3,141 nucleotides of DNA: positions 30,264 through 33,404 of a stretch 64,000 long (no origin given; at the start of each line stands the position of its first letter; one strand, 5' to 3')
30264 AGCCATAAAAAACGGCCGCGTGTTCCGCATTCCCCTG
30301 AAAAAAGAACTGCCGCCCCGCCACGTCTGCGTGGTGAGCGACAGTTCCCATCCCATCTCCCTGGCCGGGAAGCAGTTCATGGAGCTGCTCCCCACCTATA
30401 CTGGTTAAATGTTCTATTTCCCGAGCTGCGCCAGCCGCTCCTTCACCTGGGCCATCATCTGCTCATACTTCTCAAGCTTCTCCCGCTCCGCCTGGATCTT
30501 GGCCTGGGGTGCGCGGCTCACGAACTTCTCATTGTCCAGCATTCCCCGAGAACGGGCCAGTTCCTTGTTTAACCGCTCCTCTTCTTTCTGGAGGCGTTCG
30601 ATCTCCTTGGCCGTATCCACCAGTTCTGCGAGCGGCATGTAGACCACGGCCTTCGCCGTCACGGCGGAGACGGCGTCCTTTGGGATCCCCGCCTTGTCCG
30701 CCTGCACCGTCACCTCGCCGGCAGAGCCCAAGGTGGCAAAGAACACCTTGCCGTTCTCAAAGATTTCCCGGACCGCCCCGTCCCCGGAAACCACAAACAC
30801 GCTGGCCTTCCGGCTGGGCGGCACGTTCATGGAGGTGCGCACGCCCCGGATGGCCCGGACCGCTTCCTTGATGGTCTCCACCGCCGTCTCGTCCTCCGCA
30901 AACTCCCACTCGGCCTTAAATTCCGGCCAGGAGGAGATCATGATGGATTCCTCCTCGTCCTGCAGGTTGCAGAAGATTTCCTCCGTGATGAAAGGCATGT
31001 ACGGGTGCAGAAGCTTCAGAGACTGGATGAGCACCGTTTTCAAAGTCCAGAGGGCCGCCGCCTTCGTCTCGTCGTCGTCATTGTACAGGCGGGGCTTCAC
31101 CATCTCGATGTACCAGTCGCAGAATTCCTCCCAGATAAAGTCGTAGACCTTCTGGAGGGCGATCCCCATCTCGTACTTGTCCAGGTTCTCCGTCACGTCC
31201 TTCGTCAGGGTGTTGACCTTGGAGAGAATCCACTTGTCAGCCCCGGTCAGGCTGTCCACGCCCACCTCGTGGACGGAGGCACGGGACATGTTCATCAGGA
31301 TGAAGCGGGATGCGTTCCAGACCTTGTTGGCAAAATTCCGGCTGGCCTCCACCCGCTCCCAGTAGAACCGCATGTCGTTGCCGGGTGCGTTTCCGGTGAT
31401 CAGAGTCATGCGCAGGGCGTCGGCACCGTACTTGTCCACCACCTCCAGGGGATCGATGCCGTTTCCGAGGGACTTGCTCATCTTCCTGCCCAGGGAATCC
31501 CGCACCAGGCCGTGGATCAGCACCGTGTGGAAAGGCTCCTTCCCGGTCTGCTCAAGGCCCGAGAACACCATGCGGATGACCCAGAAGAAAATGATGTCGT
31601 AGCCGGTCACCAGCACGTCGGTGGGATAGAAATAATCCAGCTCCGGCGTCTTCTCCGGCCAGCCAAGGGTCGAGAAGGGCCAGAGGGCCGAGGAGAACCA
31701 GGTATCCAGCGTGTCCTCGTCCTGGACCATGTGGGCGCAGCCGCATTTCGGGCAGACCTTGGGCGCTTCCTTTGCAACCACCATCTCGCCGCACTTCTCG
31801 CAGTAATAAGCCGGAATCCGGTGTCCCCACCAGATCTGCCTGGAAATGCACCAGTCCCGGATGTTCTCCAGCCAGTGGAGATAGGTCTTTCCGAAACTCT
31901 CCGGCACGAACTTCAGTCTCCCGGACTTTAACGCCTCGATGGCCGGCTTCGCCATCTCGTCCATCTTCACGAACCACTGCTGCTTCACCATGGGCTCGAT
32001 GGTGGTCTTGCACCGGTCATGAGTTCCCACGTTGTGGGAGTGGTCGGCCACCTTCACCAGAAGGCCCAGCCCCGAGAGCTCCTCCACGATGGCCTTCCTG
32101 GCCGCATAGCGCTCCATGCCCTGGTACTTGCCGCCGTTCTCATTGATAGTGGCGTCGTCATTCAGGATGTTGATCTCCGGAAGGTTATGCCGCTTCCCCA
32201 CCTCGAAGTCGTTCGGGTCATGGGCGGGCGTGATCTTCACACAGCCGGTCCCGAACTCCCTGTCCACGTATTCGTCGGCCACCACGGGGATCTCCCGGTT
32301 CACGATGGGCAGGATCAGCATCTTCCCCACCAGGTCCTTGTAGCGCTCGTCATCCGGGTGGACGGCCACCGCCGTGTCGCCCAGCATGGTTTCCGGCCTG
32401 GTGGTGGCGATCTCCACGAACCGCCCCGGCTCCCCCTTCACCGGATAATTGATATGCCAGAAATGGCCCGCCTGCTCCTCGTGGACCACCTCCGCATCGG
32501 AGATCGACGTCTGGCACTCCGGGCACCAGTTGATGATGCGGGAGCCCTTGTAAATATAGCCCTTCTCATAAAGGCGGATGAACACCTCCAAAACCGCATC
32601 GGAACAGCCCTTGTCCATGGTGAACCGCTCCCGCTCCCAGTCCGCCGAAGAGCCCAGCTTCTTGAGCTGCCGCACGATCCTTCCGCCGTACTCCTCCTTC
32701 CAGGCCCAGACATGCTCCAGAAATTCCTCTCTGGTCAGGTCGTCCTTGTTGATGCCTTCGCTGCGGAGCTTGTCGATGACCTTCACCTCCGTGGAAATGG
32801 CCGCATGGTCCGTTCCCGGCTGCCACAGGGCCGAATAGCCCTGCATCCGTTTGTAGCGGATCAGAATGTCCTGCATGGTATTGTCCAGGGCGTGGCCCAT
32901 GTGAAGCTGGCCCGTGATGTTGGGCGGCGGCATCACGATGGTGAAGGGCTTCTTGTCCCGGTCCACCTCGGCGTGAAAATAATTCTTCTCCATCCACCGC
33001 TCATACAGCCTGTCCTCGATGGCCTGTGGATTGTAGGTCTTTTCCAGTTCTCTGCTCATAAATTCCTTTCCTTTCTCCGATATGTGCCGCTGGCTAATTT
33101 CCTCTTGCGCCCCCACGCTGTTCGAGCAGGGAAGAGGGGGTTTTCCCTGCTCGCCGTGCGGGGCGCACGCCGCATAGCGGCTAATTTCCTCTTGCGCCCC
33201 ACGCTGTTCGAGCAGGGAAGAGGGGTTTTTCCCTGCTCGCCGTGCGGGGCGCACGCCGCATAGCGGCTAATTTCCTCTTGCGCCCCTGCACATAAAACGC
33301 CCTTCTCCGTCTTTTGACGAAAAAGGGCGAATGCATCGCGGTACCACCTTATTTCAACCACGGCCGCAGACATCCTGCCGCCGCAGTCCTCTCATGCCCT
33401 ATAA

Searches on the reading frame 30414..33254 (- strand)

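Call 16: search_protein_families(library=pfam, proteins=[window:30414-33254:-])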
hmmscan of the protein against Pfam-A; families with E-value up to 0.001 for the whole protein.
window:30414-33254:- (946 aa): 7 families
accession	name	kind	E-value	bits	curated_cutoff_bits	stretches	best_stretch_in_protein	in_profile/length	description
PF00133.28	tRNA-synt_1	-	3.6e-146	487.6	22.7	1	83-629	2-412/414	tRNA synthetases class I (I, L, M and V)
PF08264.19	Anticodon_1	-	9.3e-45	152.6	25.1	1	673-820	1-147/148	Anticodon-binding domain of tRNA ligase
PF09334.17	tRNA-synt_1g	-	1.3e-22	80.6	20.1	2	110-256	7-135/391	tRNA synthetases class I (M)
PF10458.14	Val_tRNA-synt_C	-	2.1e-14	54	25.9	1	880-945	1-66/66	Valyl tRNA synthetase tRNA binding arm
PF13603.12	tRNA-synt_1_2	-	7.8e-11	42.2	25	1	310-368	86-144/185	Leucyl-tRNA synthetase, editing domain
PF21349.2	RUBY_RBDX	-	0.00013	21.8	26.5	0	483-505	1-23/30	Rubrerythrin, rubredoxin-like domain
PF01406.26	tRNA-synt_1e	-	0.00017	21.5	27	0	587-620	249-282/301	tRNA synthetases class I (C) catalytic domain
